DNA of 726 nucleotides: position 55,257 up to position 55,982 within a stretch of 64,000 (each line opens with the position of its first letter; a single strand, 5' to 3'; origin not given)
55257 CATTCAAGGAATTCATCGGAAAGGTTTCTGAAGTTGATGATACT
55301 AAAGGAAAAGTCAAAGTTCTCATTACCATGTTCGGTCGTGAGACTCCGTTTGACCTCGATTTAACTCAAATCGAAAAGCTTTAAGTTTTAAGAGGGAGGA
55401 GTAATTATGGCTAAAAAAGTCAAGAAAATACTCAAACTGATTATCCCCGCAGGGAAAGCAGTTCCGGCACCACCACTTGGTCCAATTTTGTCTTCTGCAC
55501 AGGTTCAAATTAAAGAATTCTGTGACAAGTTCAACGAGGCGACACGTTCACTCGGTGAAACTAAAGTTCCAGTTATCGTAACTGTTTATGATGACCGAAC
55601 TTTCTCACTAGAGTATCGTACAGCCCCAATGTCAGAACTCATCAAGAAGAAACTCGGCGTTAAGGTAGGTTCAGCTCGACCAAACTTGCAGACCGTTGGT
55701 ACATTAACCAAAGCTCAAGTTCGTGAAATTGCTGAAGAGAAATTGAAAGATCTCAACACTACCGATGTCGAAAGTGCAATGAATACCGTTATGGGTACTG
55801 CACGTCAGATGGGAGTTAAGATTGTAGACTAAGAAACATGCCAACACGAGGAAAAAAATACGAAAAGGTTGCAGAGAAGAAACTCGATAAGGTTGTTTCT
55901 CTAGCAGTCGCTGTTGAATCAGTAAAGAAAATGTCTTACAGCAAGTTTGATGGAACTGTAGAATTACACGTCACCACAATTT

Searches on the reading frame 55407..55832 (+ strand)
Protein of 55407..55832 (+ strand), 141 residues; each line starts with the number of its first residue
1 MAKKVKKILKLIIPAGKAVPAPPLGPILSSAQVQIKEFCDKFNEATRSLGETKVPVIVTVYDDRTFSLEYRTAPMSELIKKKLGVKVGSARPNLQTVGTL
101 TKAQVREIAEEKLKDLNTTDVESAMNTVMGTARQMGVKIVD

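Call 44: list_cluster_members(proteins=[P0001, window:55407-55832:+, window:13469-14956:+])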
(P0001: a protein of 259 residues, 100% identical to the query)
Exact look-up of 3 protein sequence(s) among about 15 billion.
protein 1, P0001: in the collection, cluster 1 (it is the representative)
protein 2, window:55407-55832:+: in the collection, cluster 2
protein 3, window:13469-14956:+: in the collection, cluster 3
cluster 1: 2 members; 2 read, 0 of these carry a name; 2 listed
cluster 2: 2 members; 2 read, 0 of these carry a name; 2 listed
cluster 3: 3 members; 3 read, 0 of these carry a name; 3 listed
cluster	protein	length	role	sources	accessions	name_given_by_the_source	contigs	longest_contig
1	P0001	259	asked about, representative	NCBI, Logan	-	-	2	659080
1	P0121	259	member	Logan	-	-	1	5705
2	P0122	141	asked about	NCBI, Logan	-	-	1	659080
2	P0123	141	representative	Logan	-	-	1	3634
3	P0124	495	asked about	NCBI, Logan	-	-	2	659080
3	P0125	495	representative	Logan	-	-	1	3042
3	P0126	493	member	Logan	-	-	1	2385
